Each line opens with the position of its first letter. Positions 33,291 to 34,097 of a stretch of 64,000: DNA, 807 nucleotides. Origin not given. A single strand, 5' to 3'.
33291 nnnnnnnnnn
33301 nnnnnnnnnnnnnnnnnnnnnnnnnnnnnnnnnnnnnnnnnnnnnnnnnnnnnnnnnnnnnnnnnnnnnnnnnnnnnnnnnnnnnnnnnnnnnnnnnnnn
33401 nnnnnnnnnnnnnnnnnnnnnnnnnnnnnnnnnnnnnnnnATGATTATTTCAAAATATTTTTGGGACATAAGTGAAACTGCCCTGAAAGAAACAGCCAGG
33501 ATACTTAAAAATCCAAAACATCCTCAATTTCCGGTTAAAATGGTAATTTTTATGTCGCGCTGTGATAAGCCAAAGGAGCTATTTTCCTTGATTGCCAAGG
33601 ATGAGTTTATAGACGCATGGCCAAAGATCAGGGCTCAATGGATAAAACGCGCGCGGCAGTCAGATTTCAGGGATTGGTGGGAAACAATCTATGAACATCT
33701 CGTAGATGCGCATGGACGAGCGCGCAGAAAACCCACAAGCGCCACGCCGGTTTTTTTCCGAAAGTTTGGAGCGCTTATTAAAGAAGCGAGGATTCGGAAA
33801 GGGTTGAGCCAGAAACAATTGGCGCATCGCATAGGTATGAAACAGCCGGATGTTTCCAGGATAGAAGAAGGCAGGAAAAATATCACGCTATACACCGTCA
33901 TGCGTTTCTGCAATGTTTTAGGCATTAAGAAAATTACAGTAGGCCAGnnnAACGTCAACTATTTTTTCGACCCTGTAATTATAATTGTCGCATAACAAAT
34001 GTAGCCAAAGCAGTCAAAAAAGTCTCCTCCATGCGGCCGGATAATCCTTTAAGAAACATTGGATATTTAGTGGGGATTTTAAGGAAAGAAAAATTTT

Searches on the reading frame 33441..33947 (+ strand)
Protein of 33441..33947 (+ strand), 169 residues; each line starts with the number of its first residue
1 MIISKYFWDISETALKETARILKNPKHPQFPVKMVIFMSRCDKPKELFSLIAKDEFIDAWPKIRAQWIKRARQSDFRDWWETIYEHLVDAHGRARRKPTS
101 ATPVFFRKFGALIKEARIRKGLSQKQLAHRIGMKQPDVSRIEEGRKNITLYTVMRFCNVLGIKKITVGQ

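Call 3: search_protein_families(library=pfam, proteins=[window:33441-33947:+], max_evalue=0.1)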
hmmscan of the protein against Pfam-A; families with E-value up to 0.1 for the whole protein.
window:33441-33947:+ (169 aa): 9 families
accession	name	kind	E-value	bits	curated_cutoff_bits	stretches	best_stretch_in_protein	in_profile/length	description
PF01381.28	HTH_3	-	6.6e-13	48.9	23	1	113-163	1-51/55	Helix-turn-helix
PF13560.12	HTH_31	-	7.4e-11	42.6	27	1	109-161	2-55/64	Helix-turn-helix domain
PF13443.12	HTH_26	-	7.3e-07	29.8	22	1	114-163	3-53/63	Cro/C1-type HTH DNA-binding domain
PF13744.12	HTH_37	-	6.5e-06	26.3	27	1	111-160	21-71/80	Helix-turn-helix domain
PF12844.13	HTH_19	-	3.8e-05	24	30.2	1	110-162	1-53/64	Helix-turn-helix domain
PF22495.2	HTH_92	-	0.00072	19.3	27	1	115-146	2-33/45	RsaL-like HTH domain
PF13413.12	HTH_25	-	0.0028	17.9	24.6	1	113-145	2-34/62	Helix-turn-helix domain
PF22863.1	TraI_middle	-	0.07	13.8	27.6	1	65-133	17-85/89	TraI-like middle domain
PF13545.12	HTH_Crp_2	-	0.098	13.1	27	0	117-141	18-42/70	Crp-like helix-turn-helix domain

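Call 4: search_protein_families(library=padloc, proteins=[window:33441-33947:+], max_evalue=0.1)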
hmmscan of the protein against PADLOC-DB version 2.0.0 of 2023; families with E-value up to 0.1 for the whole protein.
window:33441-33947:+ (169 aa): 24 families
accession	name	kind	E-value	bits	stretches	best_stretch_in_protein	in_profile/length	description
PDLC02926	HTH_VI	-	1.7e-11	42.2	1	109-163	2-56/92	-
PDLC03665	Control_protein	-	5.4e-08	31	1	109-163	9-64/77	control protein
PDLC04760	PDC-M64C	-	7.6e-08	30.6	1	113-167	31-85/93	-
PDLC03664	Control_protein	-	1.2e-07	30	1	108-162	13-67/74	control protein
PDLC04775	PDC-M69A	-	1.9e-06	26.4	1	105-163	4-62/113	-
PDLC04142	capH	-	4.2e-06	25.8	1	108-161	6-59/103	capH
PDLC04762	PDC-M64C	-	4.5e-06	24.7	1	113-166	32-85/97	-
PDLC03952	RmrA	-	3.8e-05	20.7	1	113-160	27-74/395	-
PDLC03949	RmrA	-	4.7e-05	20.4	1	113-163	7-57/363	-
PDLC03954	RmrA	-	6.2e-05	20.1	1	111-163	13-65/380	-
PDLC03947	RmrA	-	8.1e-05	19.6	1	112-160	15-63/383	-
PDLC04757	PDC-M64B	-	0.00017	19.5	1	118-166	39-87/128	-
PDLC03951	RmrA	-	0.00017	18.7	1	113-164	13-64/400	-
PDLC04759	PDC-M64B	-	0.00022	19.2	1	118-163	36-81/135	-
PDLC03944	RmrA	-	0.00023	18.3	1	111-161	9-59/384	-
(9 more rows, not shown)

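Call 5: search_protein_families(library=ncbifam, proteins=[window:33441-33947:+], max_evalue=0.1)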
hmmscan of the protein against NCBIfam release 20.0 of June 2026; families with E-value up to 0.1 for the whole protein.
window:33441-33947:+ (169 aa): 17 families
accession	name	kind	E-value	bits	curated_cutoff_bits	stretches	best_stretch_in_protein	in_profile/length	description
TIGR03070.1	couple_hipB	subfamily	5.9e-13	48.6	71.65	1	108-162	2-56/58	type II toxin-antitoxin system Y4mF family antitoxin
TIGR00270.2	TIGR00270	equivalog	1.3e-07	31.6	110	1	104-163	71-130/159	multiprotein bridging factor aMBF1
NF006015.0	PRK08154.1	subfamily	4.1e-06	26.2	204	1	93-162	15-84/314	anaerobic benzoate catabolism transcriptional regulator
NF007271.0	PRK09726.1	equivalog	5.3e-06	26.3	79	1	113-163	17-67/88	type II toxin-antitoxin system antitoxin HipB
NF047948.1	male_kill_WMK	equivalog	5.3e-06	26.1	300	1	107-163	161-217/300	WO male-killing family protein Wmk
NF041951.1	phage_RstR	subfamily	7.1e-06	26.2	80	1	108-162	2-56/108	RstR family transcriptional repressor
TIGR02607.1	antidote_HigA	equivalog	5.2e-05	23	47.7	1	120-163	19-62/81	HigA family addiction module antitoxin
TIGR03830.1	CxxCG_CxxCG_HTH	subfamily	0.0012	18.7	61.8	1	111-148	68-105/127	type II TA system antitoxin MqsA family protein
NF008109.0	PRK10856.1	equivalog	0.003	17.3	208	1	109-150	15-56/334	cytoskeleton protein RodZ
NF007408.0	PRK09943.1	equivalog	0.0063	16.1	211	1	110-162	9-61/185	HTH-type transcriptional regulator PuuR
NF003162.0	PRK04140.1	equivalog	0.015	14.3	263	1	110-162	128-180/317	transcriptional regulator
TIGR02612.1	mob_myst_A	hypoth_equivalog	0.017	15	122.6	1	113-154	30-73/150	mobile mystery protein A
TIGR02937.1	sigma70-ECF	superfamily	0.023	14.3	42.9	1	116-142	128-154/165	sigma-70 family RNA polymerase sigma factor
NF041493.1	MobT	equivalog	0.036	12.9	600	1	113-152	1-40/383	MobT family relaxase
NF038139.1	Reg_Aceta_RamB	equivalog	0.055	12.1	700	1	110-163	4-57/465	acetate metabolism transcriptional regulator RamB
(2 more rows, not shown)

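Call 6: find_homologous_proteins(query=window:33441-33947:+)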
Query window:33441-33947:+ (169 aa): 344 proteins with E <= 0.001 among 376 candidates; the best 120 are listed.
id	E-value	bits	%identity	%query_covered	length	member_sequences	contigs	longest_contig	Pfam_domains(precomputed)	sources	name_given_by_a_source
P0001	3.2e-102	357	95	99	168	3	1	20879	PF13744.13,PF01381.29,PF24250.2,PF13560.13,PF13443.13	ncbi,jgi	ncbi:MAG: helix-turn-helix transcriptional regulator [Candidatus Omnitrophota bacterium]|jgi:DNA-bin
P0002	7.0e-102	356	92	100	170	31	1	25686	PF13744.13,PF12844.14,PF01381.29,PF24250.2,PF13560.13,PF13443.13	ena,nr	nr:helix-turn-helix domain-containing protein [Candidatus Omnitrophota bacterium]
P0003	1.6e-95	336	88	99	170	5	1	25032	PF13744.13,PF01381.29,PF24250.2,PF13560.13,PF13443.13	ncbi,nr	ncbi:MAG: helix-turn-helix transcriptional regulator [Candidatus Omnitrophica bacterium]|nr:helix-tu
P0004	6.7e-95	334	87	99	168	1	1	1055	PF13744.13,PF12844.14,PF01381.29,PF24250.2,PF13560.13,PF13443.13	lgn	-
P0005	7.9e-95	333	87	100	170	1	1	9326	PF12844.14,PF01381.29,PF24250.2,PF13560.13,PF13443.13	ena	-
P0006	9.9e-93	327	84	99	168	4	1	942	PF13744.13,PF12844.14,PF01381.29,PF13560.13,PF13443.13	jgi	-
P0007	2.9e-91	322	85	99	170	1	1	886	PF12844.14,PF01381.29,PF24250.2,PF13560.13,PF13443.13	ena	-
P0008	3.2e-91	322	84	99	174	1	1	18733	PF01381.29,PF13560.13,PF13443.13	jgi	-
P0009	4.2e-87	308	81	99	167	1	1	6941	PF13744.13,PF12844.14,PF01381.29,PF13560.13,PF13443.13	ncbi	-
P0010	4.6e-79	282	73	100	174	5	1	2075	PF12844.14,PF01381.29,PF24250.2,PF13560.13,PF13443.13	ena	-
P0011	7.3e-78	278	73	99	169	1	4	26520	PF01381.29,PF24250.2,PF13560.13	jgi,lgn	-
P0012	1.0e-77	278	73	99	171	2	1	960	PF12844.14,PF01381.29,PF24250.2,PF13560.13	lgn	-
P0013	6.1e-75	269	71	100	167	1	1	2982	PF01381.29,PF13560.13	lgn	-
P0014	3.3e-72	260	69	99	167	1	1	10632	PF01381.29,PF13560.13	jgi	-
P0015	1.0e-70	255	65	99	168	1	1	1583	PF13744.13,PF12844.14,PF01381.29,PF13560.13,PF13443.13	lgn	-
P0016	3.8e-70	253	63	99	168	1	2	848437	PF12844.14,PF01381.29,PF24250.2,PF13560.13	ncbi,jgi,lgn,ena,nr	ncbi:MAG: helix-turn-helix domain-containing protein [Candidatus Omnitrophica bacterium]|nr:helix-tu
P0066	3.3e-64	234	58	99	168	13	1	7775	PF13744.13,PF01381.29,PF13560.13,PF13443.13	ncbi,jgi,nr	ncbi:MAG: helix-turn-helix transcriptional regulator [Deltaproteobacteria bacterium]|nr:helix-turn-h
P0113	4.2e-62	227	56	99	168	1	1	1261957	PF12844.14,PF01381.29,PF13560.13,PF13443.13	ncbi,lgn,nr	ncbi:MAG: helix-turn-helix transcriptional regulator [Candidatus Omnitrophica bacterium]|nr:helix-tu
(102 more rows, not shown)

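Call 8: find_encoding_contigs(protein=P0016, flank=4000, max_places=3)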
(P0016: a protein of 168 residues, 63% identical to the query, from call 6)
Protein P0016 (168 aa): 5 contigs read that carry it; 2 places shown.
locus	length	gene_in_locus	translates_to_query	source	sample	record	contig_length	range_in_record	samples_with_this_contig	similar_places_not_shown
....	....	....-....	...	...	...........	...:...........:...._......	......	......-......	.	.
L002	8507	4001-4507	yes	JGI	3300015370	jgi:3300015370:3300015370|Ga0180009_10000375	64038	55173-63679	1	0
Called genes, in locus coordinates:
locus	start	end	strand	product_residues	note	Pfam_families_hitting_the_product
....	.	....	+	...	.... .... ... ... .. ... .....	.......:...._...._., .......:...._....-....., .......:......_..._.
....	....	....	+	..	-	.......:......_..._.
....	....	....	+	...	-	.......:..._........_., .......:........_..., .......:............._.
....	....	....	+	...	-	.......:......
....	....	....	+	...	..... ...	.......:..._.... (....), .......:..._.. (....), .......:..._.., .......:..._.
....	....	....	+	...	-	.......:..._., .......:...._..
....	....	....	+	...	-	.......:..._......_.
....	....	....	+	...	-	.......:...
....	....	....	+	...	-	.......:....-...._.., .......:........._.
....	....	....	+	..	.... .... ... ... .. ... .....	-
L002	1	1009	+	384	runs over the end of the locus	PF13742:tRNA_anti_2, PF01336:tRNA_anti-codon, PF02601:Exonuc_VII_L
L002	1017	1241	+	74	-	PF02609:Exonuc_VII_S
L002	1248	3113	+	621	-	PF13292:DXP_synthase_N, PF02779:Transket_pyr, PF02780:Transketolase_C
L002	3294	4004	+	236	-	PF08843:AbiEii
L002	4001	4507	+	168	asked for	PF24250:HVO_2718 (weak), PF12844:HTH_19 (weak), PF13560:HTH_31, PF01381:HTH_3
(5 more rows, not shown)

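Call 9: find_encoding_contigs(protein=P0113, flank=4000, max_places=3)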
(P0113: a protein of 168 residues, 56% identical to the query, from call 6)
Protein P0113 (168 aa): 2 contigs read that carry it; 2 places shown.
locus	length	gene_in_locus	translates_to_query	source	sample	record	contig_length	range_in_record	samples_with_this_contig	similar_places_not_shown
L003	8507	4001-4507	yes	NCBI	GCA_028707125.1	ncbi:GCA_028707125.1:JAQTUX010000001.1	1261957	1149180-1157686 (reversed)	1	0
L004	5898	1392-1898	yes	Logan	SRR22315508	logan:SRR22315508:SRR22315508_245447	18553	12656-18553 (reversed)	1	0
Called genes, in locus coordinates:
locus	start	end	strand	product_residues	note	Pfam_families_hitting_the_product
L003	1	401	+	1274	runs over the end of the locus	PF20148:DUF6531, PF25023:TEN_YD-shell, PF05593:RHS_repeat, PF25023:TEN_YD-shell (weak), PF05593:RHS_repeat, PF05593:RHS_repeat, PF25023:TEN_YD-shell, PF14220:DUF4329, +1 more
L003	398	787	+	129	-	PF15631:Imm-NTF2-2 (weak)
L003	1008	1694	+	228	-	PF14220:DUF4329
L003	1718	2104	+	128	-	PF15631:Imm-NTF2-2 (faint)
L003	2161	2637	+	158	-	PF01797:Y1_Tnp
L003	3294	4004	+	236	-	PF08843:AbiEii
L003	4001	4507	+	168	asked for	PF12844:HTH_19 (faint), PF13560:HTH_31, PF01381:HTH_3, PF13443:HTH_26 (weak)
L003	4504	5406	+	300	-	-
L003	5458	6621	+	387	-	PF13487:HD_5, PF01966:HD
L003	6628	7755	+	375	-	PF06925:MGDG_synth, PF00534:Glycos_transf_1, PF04101:Glyco_tran_28_C, PF13692:Glyco_trans_1_4 (weak)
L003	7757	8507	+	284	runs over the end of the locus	PF03279:Lip_A_acyltrans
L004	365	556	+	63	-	-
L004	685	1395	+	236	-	PF08843:AbiEii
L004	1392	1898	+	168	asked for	PF12844:HTH_19 (faint), PF13560:HTH_31, PF01381:HTH_3, PF13443:HTH_26 (weak)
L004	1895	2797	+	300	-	-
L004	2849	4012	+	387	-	PF13487:HD_5, PF01966:HD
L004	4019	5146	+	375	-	PF06925:MGDG_synth, PF00534:Glycos_transf_1, PF04101:Glyco_tran_28_C, PF13692:Glyco_trans_1_4 (weak)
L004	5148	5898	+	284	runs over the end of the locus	PF03279:Lip_A_acyltrans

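Call 10: find_encoding_contigs(protein=P0066, flank=4000, max_places=3)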
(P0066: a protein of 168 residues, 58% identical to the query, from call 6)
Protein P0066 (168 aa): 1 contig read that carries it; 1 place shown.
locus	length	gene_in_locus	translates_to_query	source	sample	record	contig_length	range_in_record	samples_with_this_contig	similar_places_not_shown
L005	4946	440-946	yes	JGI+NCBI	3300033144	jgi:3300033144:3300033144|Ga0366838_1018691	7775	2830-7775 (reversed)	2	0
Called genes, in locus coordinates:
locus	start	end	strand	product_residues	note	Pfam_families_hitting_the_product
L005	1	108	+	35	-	?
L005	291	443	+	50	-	-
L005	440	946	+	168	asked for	PF13560:HTH_31, PF13744:HTH_37 (weak), PF01381:HTH_3, PF13443:HTH_26 (weak)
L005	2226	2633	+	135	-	-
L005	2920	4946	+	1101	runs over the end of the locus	PF00989:PAS, PF08448:PAS_4, PF13426:PAS_9, PF00989:PAS, PF13426:PAS_9, PF00989:PAS, PF08448:PAS_4, PF13426:PAS_9, +18 more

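Call 11: find_encoding_contigs(protein=P0002, flank=6000, max_places=3)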
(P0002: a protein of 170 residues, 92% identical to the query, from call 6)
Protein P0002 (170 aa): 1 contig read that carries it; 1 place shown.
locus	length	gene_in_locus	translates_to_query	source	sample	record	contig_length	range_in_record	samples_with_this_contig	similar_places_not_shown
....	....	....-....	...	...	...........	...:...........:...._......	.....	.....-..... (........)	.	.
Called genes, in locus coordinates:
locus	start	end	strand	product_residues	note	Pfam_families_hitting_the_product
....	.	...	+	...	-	?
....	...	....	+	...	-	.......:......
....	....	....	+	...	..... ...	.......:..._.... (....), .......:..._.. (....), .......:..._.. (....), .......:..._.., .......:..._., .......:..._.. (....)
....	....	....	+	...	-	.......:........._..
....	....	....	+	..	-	-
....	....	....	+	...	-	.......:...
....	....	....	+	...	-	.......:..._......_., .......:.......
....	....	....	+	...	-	-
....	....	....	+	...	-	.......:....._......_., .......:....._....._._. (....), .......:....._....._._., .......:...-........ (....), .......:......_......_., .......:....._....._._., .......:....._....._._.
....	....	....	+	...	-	-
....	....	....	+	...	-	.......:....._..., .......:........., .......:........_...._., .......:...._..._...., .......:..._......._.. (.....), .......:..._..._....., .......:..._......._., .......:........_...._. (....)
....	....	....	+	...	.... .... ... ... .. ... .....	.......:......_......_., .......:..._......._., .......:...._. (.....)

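Call 14: find_related_loci(query=A1, collection=genome_contigs, flank=4000)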
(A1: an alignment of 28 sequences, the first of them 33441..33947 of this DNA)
Query A1 (169 aa) in genome_contigs; peptide patterns used: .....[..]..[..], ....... (x = any residue, [..] = any of these).
129 stretches matched a pattern; 54 encode a relative of the query (tblastn E <= 1e-3); 54 distinct loci.
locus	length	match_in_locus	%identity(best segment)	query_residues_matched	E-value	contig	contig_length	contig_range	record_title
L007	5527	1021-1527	92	1-169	7e-107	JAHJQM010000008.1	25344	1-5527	MAG: Candidatus Omnitrophota bacterium isolate OS_PC_MetaG.mb.108 OS_PC_MetaG.mb.108_k141_124906, whole genome shotgun s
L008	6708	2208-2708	95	1-167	2e-106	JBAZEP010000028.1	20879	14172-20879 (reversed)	MAG: Candidatus Omnitrophota bacterium isolate SO_2017_LW3_129 NODE_6667_length_20879_cov_4.554983_LW162_2017, whole gen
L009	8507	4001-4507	92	1-169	2e-105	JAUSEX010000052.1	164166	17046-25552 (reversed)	MAG: Candidatus Omnitrophota bacterium isolate E14_maxbin.253 E14_k141_1360682, whole genome shotgun sequence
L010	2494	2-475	94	12-169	1e-103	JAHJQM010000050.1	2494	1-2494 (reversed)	MAG: Candidatus Omnitrophota bacterium isolate OS_PC_MetaG.mb.108 OS_PC_MetaG.mb.108_k141_697613, whole genome shotgun s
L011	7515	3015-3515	88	1-167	7e-100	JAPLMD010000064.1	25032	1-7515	MAG: Candidatus Omnitrophota bacterium isolate LacPavin_0920_SED5_MAG_41_13 LacPavin_0920_SED5_scaffold_629835, whole ge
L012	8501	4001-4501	73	1-167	3e-81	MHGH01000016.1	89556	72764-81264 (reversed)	MAG: Omnitrophica WOR_2 bacterium RBG_13_41_10 RBG_13_scaffold_53, whole genome shotgun sequence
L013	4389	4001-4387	92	1-129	1e-79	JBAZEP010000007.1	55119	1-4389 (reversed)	MAG: Candidatus Omnitrophota bacterium isolate SO_2017_LW3_129 NODE_1195_length_55119_cov_4.817228_LW162_2017, whole gen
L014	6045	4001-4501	61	1-167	8e-71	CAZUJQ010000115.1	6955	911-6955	MAG TPA_asm: uncultured Planctomycetales bacterium isolate binchicken_co21_390 genome assembly, contig: NODE_11796_lengt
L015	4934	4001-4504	63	1-168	3e-69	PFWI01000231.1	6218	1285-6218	MAG: bacterium (Candidatus Ratteibacteria) CG_4_9_14_3_um_filter_41_21 CG_4_9_14_3_um_filter_150_scaffold_46147_c, whole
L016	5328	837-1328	60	2-165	2e-68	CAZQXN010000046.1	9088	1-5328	MAG TPA_asm: uncultured Planctomycetia bacterium isolate SRP167671_co1_127 genome assembly, contig: NODE_9098_length_908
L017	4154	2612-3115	58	1-168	1e-68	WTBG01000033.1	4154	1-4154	MAG: Deltaproteobacteria bacterium isolate GLR311 c_000000772131, whole genome shotgun sequence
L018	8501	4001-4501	60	1-167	3e-67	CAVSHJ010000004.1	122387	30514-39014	MAG: Thermodesulfovibrionales bacterium isolate MFD01299.bin.3.198 genome assembly, contig: contig_19690, whole genome s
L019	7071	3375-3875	60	1-167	1e-67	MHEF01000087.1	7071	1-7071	MAG: Nitrospirae bacterium RBG_13_39_12 RBG_13_scaffold_28113, whole genome shotgun sequence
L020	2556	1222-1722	61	1-167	9e-68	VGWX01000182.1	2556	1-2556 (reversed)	MAG: Nitrospira sp. isolate K_DeepCast_150m_m2_200 K_DeepCast_150m_m2_200_Ga0194126_10089540, whole genome shotgun seque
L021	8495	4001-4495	58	1-165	5e-66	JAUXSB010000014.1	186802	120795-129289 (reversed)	MAG: Candidatus Omnitrophota bacterium isolate C12_metabat.bin.33_sub C12_k141_199370, whole genome shotgun sequence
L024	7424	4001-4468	59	13-168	1e-64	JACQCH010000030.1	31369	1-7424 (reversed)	MAG: Candidatus Omnitrophota bacterium isolate NC_groundwater_963_Pr1_S-0.2um_59_43 Montesol18-Sp2_coassembly_scaffold_5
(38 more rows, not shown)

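Call 18: search_solved_structures(query=A1, max_evalue=1, show_alignments=1)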
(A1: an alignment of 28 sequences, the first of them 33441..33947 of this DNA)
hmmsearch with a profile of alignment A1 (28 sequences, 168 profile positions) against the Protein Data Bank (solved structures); distinct sequences matched with E-value up to 1: 90 (the best 60 are shown).
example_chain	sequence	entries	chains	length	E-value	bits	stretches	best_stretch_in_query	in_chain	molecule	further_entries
2b5a_A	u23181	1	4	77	3.1e-11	46.5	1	105-162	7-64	C.BclI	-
1y7y_A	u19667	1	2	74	5.3e-09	39.2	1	104-163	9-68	C.AhdI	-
3kxa_A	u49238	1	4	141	6.5e-07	32.4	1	102-167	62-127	Putative uncharacterized protein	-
4ia8_A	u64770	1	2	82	7.9e-07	32.1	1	103-163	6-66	Regulatory protein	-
3g5g_A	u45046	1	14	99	1e-06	31.8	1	101-163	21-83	Regulatory protein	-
4i6t_A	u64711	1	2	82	1.1e-06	31.6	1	103-163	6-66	Regulatory protein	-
4fn3_A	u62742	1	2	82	1.1e-06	31.6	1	103-163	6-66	Regulatory protein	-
3clc_A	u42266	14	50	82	1.2e-06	31.5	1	103-163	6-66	Regulatory protein | R-M CONTROLLER PROTEIN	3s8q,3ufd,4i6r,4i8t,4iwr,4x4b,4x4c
4yg1_A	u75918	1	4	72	1.4e-06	31.3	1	108-162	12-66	Antitoxin HipB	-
8ezt_A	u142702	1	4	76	1.5e-06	31.2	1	108-163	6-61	HipB(Lp)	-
4yg4_A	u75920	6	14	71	1.5e-06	31.2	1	108-162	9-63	Antitoxin HipB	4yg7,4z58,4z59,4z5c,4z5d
3fya_A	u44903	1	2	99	1.7e-06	31.1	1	101-163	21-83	Regulatory protein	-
4z5h_A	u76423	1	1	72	1.8e-06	31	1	108-162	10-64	Antitoxin HipB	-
4i6u_A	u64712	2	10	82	1.8e-06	30.9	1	103-163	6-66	Regulatory protein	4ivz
5k98_B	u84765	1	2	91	2.5e-06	30.5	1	108-162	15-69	Antitoxin HipB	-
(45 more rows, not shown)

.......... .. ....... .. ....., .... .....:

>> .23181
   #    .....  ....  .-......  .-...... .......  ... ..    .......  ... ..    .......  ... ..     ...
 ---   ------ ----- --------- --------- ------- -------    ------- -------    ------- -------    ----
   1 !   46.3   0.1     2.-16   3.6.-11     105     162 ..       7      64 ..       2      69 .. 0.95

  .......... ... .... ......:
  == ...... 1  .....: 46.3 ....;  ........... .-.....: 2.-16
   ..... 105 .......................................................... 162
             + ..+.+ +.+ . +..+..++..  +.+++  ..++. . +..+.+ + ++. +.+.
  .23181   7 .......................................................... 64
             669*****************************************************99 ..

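Call 38: predict_structure(alignment_id=A1)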
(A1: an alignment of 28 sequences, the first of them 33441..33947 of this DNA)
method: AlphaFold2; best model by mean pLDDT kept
length: 169 residues; sequences in the alignment: 28
mean_pLDDT: 84.5   pTM: 0.55
mean pLDDT of the five models: 84.5, 84.4, 82.9, 82.9, 82.8
residues with pLDDT >= 90: 84; 70-90: 65; 50-70: 11; < 50: 9
segments of 3 or more residues with pLDDT < 50: 93-100
pLDDT, mean of each block of 10 residues (from residue 1): 82 92 93 92 88 92 89 74 81 47 78 91 91 91 86 93 75
secondary structure, 60 per line:
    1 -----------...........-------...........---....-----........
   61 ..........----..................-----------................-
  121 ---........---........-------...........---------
elements in order: H12-22 H30-40 H44-47 H53-70 H75-92 H104-119 H124-131 H135-142 H150-160

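Call 40: search_protein_families(library=pfam, alignment_id=A4, max_evalue=0.001)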
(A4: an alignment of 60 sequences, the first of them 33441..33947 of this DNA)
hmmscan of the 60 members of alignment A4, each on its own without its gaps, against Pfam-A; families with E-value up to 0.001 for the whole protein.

A. member 1, window:33441-33947:+ (169 aa): 6 families
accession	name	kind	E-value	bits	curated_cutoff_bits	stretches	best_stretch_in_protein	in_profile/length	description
PF01381.28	HTH_3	-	6.6e-13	48.9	23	1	113-163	1-51/55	Helix-turn-helix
PF13560.12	HTH_31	-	7.4e-11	42.6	27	1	109-161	2-55/64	Helix-turn-helix domain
PF13443.12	HTH_26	-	7.3e-07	29.8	22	1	114-163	3-53/63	Cro/C1-type HTH DNA-binding domain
PF13744.12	HTH_37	-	6.5e-06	26.3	27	1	111-160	21-71/80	Helix-turn-helix domain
PF12844.13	HTH_19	-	3.8e-05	24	30.2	1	110-162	1-53/64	Helix-turn-helix domain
PF22495.2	HTH_92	-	0.00072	19.3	27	0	115-146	2-33/45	RsaL-like HTH domain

B. families by the number of members that match (of 60 scanned): 19 families
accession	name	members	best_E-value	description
PF01381.28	HTH_3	50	5.6e-18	Helix-turn-helix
PF13560.12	HTH_31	48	2e-16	Helix-turn-helix domain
PF12844.13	HTH_19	46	7.5e-11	Helix-turn-helix domain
PF13443.12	HTH_26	39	8.2e-09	Cro/C1-type HTH DNA-binding domain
PF13744.12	HTH_37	31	2e-10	Helix-turn-helix domain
PF13413.12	HTH_25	14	1.3e-06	Helix-turn-helix domain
PF04545.22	Sigma70_r4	4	3.7e-05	Sigma-70, region 4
PF17762.8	HTH_ParB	2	0.00039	ParB HTH domain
PF22495.2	HTH_92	2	0.00072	RsaL-like HTH domain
PF02896.24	PEP-utilizers_C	1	3.6e-10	PEP-utilising enzyme, PEP-binding domain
PF20698.3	PIN-TPR-GreABC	1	1.5e-06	PIN domain associated with the TPR-GreAB-C-PIN system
PF04471.18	Mrr_cat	1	2.3e-06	Restriction endonuclease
PF05485.17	THAP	1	3.1e-05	THAP domain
PF08655.15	DASH_Ask1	1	0.00015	DASH complex subunit Ask1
PF18928.5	DUF5677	1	0.00021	Family of unknown function (DUF5677)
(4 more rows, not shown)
